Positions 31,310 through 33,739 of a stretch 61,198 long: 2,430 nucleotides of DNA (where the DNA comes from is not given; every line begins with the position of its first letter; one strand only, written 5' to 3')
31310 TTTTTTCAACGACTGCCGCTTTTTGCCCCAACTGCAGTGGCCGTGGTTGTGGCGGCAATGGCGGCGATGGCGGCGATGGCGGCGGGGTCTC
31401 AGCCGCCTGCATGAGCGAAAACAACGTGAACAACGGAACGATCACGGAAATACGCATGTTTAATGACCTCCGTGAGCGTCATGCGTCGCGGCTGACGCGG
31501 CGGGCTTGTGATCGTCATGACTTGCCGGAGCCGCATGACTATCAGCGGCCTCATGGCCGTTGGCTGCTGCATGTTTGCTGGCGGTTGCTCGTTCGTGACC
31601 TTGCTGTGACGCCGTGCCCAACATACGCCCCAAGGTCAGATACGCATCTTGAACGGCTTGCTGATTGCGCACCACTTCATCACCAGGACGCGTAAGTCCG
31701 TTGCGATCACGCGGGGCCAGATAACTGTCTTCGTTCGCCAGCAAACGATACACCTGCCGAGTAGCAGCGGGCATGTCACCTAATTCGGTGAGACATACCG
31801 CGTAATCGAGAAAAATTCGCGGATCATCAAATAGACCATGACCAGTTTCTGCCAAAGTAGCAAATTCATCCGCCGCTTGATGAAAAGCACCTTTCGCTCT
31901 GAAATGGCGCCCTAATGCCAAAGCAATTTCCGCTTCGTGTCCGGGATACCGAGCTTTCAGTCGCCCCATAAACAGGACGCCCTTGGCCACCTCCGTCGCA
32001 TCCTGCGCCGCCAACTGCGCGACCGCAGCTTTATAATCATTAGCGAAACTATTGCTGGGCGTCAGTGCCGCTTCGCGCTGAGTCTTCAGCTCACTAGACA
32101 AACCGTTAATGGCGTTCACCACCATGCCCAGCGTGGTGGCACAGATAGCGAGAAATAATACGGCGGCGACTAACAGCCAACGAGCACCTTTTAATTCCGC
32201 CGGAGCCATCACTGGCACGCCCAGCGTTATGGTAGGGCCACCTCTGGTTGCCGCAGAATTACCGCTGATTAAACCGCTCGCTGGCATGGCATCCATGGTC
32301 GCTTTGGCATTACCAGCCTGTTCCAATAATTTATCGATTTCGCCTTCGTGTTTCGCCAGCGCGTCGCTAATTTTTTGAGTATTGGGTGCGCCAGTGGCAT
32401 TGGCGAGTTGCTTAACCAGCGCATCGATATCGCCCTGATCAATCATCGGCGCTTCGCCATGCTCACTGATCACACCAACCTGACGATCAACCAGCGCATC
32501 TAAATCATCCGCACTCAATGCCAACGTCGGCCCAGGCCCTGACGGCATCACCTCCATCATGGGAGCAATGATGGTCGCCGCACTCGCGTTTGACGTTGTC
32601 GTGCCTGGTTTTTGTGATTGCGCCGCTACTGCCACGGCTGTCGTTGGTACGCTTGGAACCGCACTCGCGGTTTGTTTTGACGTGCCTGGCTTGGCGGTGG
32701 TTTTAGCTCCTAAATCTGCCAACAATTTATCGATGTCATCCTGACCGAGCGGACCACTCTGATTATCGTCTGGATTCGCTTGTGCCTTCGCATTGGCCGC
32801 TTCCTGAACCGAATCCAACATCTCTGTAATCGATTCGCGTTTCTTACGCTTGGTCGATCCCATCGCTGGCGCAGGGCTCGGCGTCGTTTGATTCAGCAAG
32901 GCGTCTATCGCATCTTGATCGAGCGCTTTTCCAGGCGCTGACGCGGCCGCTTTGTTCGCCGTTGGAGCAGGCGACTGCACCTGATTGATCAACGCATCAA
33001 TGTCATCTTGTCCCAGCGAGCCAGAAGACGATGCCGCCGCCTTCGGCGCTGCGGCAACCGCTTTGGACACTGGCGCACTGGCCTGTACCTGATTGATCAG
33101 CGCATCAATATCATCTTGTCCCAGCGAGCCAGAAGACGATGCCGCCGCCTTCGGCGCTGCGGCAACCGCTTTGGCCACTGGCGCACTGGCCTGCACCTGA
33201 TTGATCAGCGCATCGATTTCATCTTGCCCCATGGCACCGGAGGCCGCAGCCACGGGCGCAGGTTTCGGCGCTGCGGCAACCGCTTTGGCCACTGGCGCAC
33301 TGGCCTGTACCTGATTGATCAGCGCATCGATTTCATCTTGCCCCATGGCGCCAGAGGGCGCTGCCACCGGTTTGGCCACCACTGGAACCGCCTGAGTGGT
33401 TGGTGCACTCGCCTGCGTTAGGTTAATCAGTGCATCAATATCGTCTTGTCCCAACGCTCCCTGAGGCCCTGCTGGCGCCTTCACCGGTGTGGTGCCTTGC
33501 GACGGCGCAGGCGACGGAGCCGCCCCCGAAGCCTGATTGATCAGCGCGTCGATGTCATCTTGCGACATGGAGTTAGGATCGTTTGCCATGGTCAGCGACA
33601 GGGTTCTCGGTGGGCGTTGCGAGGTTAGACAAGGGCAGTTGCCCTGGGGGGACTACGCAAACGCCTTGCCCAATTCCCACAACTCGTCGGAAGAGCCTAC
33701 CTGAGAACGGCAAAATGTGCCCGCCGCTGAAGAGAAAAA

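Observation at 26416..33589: Candidate novel system: orphan flagellar-type MotAB stator co-transcribed with periplasmic TPR scaffold proteins and a multi-EIDAL membrane hub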

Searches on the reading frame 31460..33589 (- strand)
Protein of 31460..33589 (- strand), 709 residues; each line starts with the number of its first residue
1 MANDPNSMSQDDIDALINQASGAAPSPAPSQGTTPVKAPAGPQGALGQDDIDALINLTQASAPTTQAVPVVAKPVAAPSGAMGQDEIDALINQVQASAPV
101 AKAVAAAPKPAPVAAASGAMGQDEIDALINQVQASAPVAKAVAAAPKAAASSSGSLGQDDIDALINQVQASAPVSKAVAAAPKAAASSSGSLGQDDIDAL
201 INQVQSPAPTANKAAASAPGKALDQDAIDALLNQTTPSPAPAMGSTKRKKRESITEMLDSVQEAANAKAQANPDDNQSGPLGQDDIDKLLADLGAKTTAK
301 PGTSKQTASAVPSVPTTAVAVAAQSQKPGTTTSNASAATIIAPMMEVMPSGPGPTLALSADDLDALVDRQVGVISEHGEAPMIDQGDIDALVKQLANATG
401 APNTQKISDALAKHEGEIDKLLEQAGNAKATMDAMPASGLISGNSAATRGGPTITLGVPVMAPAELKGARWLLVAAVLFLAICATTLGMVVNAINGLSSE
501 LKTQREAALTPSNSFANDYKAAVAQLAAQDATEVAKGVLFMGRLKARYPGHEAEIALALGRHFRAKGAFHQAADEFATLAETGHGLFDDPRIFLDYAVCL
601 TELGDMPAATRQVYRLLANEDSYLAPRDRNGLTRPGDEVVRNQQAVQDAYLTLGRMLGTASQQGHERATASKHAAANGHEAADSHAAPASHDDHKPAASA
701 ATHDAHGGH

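Call 3: search_protein_families(library=pfam, proteins=[window:31460-33589:-], max_evalue=0.01)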
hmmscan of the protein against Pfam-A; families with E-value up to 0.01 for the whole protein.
window:31460-33589:- (709 aa): 0 families

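Call 4: search_protein_families(library=ncbifam, proteins=[window:31460-33589:-], max_evalue=0.01)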
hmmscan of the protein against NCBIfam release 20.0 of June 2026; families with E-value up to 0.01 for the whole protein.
window:31460-33589:- (709 aa): 0 families
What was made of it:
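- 31460..33589 (-): g1: bitopic inner-membrane protein, 709 aa, the founding member of the cassette. No Pfam or NCBIfam match. No family match in calls 3 and 4.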

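Call 10: find_homologous_proteins(query=window:31460-33589:-)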
Query window:31460-33589:- (709 aa): 104 proteins with E <= 0.001 among 8000 candidates.
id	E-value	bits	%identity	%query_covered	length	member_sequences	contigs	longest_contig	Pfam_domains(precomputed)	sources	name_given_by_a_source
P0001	0.0e+0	1477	100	100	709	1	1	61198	-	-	-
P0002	0.0e+0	1292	85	94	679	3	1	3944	-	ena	-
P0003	0.0e+0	1217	85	94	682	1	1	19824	-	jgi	jgi:hypothetical protein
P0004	0.0e+0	1103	81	88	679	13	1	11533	-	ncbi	-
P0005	2.9e-290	983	93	69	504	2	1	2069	-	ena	-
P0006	1.2e-286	971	64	100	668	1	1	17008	-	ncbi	-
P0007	4.8e-284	962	73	87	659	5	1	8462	-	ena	-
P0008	3.3e-265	900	64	95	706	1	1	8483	-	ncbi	-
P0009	4.7e-264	896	66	94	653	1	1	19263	-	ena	-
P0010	2.4e-217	742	63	84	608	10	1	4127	-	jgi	-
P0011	1.5e-212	726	65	83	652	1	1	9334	-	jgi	jgi:hypothetical protein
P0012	4.4e-208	711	65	80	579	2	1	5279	-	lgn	-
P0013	4.9e-208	711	65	81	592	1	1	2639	-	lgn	-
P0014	1.0e-206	707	64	85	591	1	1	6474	-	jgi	jgi:hypothetical protein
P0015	2.6e-206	705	65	81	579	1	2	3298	-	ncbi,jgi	jgi:hypothetical protein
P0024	6.2e-131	456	45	93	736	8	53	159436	-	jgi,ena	jgi:hypothetical protein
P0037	7.1e-95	337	39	100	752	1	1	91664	-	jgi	jgi:hypothetical protein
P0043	6.5e-85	304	38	91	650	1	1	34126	-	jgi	jgi:hypothetical protein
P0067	2.1e-67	247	34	81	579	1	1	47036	-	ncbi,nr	ncbi:MAG: hypothetical protein EA402_12605 [Planctomycetota bacterium]|nr:MAG: hypothetical protein 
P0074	5.8e-65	238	34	18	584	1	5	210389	-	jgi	jgi:hypothetical protein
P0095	8.4e-44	169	30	76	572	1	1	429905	-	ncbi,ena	-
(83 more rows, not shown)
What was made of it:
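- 31460..33589 (-): About 97 homologues; every one that a source names is labelled Planctomycetota/Planctomycetes (call 10).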

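Call 11: find_encoding_contigs(protein=P0095, flank=10000, max_places=2)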
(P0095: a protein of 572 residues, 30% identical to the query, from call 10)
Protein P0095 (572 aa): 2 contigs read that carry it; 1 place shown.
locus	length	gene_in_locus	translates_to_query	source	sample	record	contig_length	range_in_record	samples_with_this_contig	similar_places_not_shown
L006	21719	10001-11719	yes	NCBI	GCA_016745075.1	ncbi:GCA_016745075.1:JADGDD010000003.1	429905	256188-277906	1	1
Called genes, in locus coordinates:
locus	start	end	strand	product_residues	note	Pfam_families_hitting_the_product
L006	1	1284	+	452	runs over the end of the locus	PF00232:Glyco_hydro_1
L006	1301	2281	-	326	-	PF01075:Glyco_transf_9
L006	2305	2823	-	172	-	-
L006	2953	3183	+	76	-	-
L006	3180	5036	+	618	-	PF02518:HATPase_c, PF13589:HATPase_c_3, PF01119:DNA_mis_repair, PF08676:MutL_C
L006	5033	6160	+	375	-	PF01098:FTSW_RODA_SPOVE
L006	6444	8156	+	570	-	PF02776:TPP_enzyme_N, PF00205:TPP_enzyme_M, PF02775:TPP_enzyme_C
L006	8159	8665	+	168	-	PF01842:ACT, PF22629:ACT_AHAS_ss, PF13710:ACT_5, PF10369:ALS_ss_C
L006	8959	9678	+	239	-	PF00072:Response_reg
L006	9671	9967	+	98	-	-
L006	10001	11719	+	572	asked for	-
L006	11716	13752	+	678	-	PF13432:TPR_16 (faint), PF07719:TPR_2 (faint), PF00515:TPR_1 (faint)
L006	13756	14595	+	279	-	-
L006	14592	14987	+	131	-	-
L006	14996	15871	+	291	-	PF00512:HisKA, PF02518:HATPase_c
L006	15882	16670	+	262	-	PF11227:DUF3025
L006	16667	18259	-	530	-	PF00005:ABC_tran, PF03193:RsgA_GTPase (faint), PF01926:MMR_HSR1 (faint), PF13304:AAA_21 (faint), PF12848:ABC_tran_Xtn, PF00005:ABC_tran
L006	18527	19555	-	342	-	PF00268:Ribonuc_red_sm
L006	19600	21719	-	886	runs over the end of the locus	PF03477:ATP-cone, PF00317:Ribonuc_red_lgN, PF02867:Ribonuc_red_lgC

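Call 12: find_encoding_contigs(protein=P0074, flank=10000, max_places=2)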
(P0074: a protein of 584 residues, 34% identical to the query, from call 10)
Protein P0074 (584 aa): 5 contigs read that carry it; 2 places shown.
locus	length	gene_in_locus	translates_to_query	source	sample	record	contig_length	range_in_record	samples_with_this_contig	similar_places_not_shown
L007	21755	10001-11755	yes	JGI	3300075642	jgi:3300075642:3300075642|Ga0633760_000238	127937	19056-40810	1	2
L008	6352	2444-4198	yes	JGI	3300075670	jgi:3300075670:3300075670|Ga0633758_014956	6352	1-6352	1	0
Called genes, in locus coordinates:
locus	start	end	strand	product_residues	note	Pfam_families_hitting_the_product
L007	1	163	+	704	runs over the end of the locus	PF19310:TOP_N, PF01432:Peptidase_M3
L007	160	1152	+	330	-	PF01368:DHH, PF02272:DHHA1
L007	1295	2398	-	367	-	PF15907:Itfg2 (faint), PF01839:FG-GAP (faint), PF16743:PliI (faint), PF13517:FG-GAP_3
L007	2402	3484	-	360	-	PF01408:GFO_IDH_MocA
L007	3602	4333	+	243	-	PF07883:Cupin_2, PF00165:HTH_AraC (weak), PF12833:HTH_18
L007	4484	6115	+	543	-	PF04542:Sigma70_r2, PF07638:Sigma70_ECF (weak), PF04545:Sigma70_r4, PF08281:Sigma70_r4_2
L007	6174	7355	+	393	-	PF14099:Polysacc_lyase, PF17803:Cadherin_4 (weak), PF17892:Cadherin_5, PF17963:Big_9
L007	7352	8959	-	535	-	PF00512:HisKA, PF02518:HATPase_c, PF00072:Response_reg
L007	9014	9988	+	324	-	PF00072:Response_reg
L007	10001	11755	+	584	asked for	-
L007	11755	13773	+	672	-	-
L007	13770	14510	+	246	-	-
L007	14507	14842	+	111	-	-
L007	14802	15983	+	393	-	PF13581:HATPase_c_2 (faint), PF00512:HisKA, PF02518:HATPase_c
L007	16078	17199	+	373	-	PF13433:Peripla_BP_5 (weak), PF13458:Peripla_BP_6, PF01094:ANF_receptor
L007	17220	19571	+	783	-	PF00015:MCPsignal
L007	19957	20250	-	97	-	-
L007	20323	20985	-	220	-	-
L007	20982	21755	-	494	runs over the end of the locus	PF13584:BatD (weak)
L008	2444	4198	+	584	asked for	-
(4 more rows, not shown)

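Call 13: find_encoding_contigs(protein=P0024, flank=10000, max_places=2)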
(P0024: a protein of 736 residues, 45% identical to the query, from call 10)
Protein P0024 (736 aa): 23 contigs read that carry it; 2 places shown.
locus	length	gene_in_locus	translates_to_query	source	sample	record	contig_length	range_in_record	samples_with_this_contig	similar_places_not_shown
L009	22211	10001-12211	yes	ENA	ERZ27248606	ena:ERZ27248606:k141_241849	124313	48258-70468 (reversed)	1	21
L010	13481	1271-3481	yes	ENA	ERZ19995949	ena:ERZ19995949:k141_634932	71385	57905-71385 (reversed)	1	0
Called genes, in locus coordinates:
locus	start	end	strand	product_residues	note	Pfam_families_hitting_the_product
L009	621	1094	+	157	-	PF02623:FliW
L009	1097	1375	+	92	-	PF02599:CsrA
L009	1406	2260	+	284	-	PF08668:HDOD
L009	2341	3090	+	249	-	PF00005:ABC_tran, PF13304:AAA_21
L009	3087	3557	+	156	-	PF05991:NYN_YacP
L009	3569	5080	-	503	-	PF02321:OEP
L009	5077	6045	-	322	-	-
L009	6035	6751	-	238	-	PF00005:ABC_tran, PF13304:AAA_21 (faint)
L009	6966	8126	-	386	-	PF12704:MacB_PCD, PF02687:FtsX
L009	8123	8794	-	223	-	PF00440:TetR_N, PF09209:CecR_C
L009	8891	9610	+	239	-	PF00072:Response_reg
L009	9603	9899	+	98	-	-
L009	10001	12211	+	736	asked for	-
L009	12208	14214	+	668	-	PF07660:STN (weak), PF14559:TPR_19 (faint)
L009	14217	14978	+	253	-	-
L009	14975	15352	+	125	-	-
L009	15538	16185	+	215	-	PF04542:Sigma70_r2, PF08281:Sigma70_r4_2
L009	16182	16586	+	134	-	-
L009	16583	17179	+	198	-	-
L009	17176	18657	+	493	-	PF08811:DUF1800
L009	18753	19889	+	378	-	PF07394:DUF1501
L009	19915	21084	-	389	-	PF00899:ThiF, PF00581:Rhodanese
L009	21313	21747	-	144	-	PF08670:MEKHLA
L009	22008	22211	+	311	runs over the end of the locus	PF09990:DUF2231 (weak), PF07635:PSCyt1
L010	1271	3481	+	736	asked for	-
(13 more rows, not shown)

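Call 20: search_protein_families(library=pfam, proteins=[L009:8891-9610:+, L009:9603-9899:+, L007:9014-9988:+, L007:14802-15983:+, L006:14996-15871:+, L006:8959-9678:+, L006:9671-9967:+, L009:15538-16185:+, L009:16182-16586:+, L009:16583-17179:+], max_evalue=0.05)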
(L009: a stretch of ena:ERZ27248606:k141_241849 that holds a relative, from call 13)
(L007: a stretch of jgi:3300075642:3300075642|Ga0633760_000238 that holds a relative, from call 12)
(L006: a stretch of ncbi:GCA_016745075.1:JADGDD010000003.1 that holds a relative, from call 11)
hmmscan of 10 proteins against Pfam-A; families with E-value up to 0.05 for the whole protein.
L009:8891-9610:+ (239 aa): 1 family
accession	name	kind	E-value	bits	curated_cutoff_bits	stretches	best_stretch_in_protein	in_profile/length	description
PF00072.30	Response_reg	-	4e-18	66.1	30.2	1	4-107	2-110/111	Response regulator receiver domain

L009:9603-9899:+ (98 aa): 0 families

L007:9014-9988:+ (324 aa): 2 families
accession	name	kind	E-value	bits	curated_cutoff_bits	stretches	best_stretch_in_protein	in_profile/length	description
PF00072.30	Response_reg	-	1e-19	71.1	30.2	1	22-126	1-110/111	Response regulator receiver domain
PF20161.5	VpsR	-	0.024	14.8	23.7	0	30-72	18-60/121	VpsR domain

L007:14802-15983:+ (393 aa): 5 families
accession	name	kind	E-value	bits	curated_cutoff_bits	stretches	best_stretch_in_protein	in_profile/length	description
PF02518.31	HATPase_c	-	1.5e-25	90.2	26.4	1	285-392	2-109/111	Histidine kinase-, DNA gyrase B-, and HSP90-like ATPase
PF00512.31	HisKA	-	6.7e-14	52.1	26.9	1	176-238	2-63/66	His Kinase A (phospho-acceptor) domain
PF13581.12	HATPase_c_2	-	5.9e-06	26.7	27.4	1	297-367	40-109/127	Histidine kinase-like ATPase domain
PF08448.16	PAS_4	-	0.0019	18.9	23.1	1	110-159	58-107/110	PAS fold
PF13589.12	HATPase_c_3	-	0.0025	18.3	25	1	290-340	4-49/137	Histidine kinase-, DNA gyrase B-, and HSP90-like ATPase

L006:14996-15871:+ (291 aa): 5 families
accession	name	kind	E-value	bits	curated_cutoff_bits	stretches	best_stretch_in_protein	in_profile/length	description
PF02518.31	HATPase_c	-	4.9e-25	88.6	26.4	1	180-290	2-108/111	Histidine kinase-, DNA gyrase B-, and HSP90-like ATPase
PF00512.31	HisKA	-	2.5e-15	56.7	26.9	1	72-134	2-63/66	His Kinase A (phospho-acceptor) domain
PF24611.2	Spectrin_Anc-1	-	0.0077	16.9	33.2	0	16-75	19-78/115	Nuclear anchorage protein 1, spectrin-like repeat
PF13581.12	HATPase_c_2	-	0.018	15.5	27.4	1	191-266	39-109/127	Histidine kinase-like ATPase domain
PF14501.12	HATPase_c_5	-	0.022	15.1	22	1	184-277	6-90/102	GHKL domain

L006:8959-9678:+ (239 aa): 2 families
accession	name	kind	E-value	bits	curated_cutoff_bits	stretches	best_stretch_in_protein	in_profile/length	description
PF00072.30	Response_reg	-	1e-16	61.5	30.2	1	4-107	2-110/111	Response regulator receiver domain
PF20161.5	VpsR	-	0.017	15.3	23.7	0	13-53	20-60/121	VpsR domain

L006:9671-9967:+ (98 aa): 0 families

L009:15538-16185:+ (215 aa): 4 families
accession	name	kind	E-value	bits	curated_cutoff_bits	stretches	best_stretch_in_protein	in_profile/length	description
PF04542.20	Sigma70_r2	-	8e-15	54.8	24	1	26-96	1-71/71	Sigma-70 region 2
PF08281.18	Sigma70_r4_2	-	1.2e-08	34.9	25.7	1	129-181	2-54/54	Sigma-70, region 4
PF07638.17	Sigma70_ECF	-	0.0065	16.8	21.1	1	10-179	6-177/185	ECF sigma factor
PF04545.22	Sigma70_r4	-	0.0096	15.9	24.1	1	134-182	1-49/50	Sigma-70, region 4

L009:16182-16586:+ (134 aa): 0 families

L009:16583-17179:+ (198 aa): 0 families

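Call 48: find_homologous_proteins(query=L007:9014-9988:+, max_evalue=1e-10)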
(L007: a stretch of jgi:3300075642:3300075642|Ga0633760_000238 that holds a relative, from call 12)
Query L007:9014-9988:+ (324 aa): 87 proteins with E <= 1e-10 among 8000 candidates.
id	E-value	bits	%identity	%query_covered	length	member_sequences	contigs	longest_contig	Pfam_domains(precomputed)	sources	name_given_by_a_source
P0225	5.3e-209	711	100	100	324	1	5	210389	PF00072.31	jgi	jgi:DNA-binding response OmpR family regulator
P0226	2.9e-149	515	78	94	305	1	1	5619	PF00072.31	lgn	-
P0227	2.6e-141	489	74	94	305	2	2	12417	PF00072.31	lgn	-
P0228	5.6e-129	448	70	94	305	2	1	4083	PF00072.31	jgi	jgi:CheY-like chemotaxis protein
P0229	1.4e-127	444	70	94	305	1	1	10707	PF00072.31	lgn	-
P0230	1.7e-121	424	65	96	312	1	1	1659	PF00072.31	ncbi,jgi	jgi:DNA-binding response OmpR family regulator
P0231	2.2e-121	423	67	94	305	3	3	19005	PF00072.31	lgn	-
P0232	5.0e-121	422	65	94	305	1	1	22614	PF00072.31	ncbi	-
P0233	2.2e-120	420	66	94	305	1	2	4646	PF00072.31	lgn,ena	-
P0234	1.9e-119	417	66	95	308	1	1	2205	PF00072.31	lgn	-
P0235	2.4e-116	407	63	95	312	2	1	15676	PF00072.31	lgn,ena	-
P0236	2.2e-115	404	63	95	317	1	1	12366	PF00072.31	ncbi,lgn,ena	-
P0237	3.5e-114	400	63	94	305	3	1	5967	PF00072.31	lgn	-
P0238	9.3e-114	398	62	94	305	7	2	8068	PF00072.31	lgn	-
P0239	1.4e-112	394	62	94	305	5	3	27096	PF00072.31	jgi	-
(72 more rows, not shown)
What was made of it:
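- The regulator family is discrete and about as large as the g1 family: 84 against about 97 proteins (calls 10, 48).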

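Call 57: search_protein_representatives(alignment_id=A6)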
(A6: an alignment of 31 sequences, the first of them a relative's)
Query: 31 sequences, 618 profile positions. Proteins with E-value up to 0.001 (for the whole library): 838; up to 1e-10: 323; up to 1e-30: 89. The best 150 are listed.
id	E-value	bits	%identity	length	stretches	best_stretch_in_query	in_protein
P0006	5.8e-231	785.2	-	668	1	1-617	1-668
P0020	1.3e-210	718.0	-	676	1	1-610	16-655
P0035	3.3e-199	680.3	-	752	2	60-617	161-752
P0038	1.1e-195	668.6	-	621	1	1-615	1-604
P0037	1.4e-194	664.9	-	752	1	1-613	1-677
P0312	3.1e-181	620.9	-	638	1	1-617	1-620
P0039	3.4e-177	607.6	-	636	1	1-595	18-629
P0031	1.6e-167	575.6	-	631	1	77-617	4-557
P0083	3.8e-163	561.1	-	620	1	1-617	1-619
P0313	2.2e-162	558.6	-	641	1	1-617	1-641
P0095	7.0e-162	557.0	-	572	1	1-598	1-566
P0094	5.9e-157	540.7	-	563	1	1-589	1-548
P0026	5.4e-156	537.5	-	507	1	141-618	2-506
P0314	1.8e-155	535.8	-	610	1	3-591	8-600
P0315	4.7e-151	521.2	-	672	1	74-610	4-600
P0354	4.9e-57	210.6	-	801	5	6-198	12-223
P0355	9.0e-55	203.2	-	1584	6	6-272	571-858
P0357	5.5e-48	180.8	-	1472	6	37-204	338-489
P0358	1.0e-47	179.9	-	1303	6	7-298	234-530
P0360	2.1e-44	168.9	-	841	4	7-196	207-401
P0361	1.3e-43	166.3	-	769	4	5-327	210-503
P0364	2.0e-41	159.1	-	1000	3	3-341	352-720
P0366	1.1e-40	156.6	-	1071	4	8-163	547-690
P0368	9.5e-38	146.9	-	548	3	5-204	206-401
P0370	1.5e-37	146.3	-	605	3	9-202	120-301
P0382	3.8e-31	125.1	-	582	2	6-298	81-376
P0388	2.3e-28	115.9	-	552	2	6-202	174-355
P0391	1.2e-27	113.6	-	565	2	5-240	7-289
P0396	1.2e-26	110.2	-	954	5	7-245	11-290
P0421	3.4e-23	98.9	-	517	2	8-196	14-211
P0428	2.9e-22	95.8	-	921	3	8-257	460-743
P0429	3.2e-22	95.7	-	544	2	9-256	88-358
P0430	6.5e-22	94.6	-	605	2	3-314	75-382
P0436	8.7e-21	90.9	-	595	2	3-239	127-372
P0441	1.6e-20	90.0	-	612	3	6-197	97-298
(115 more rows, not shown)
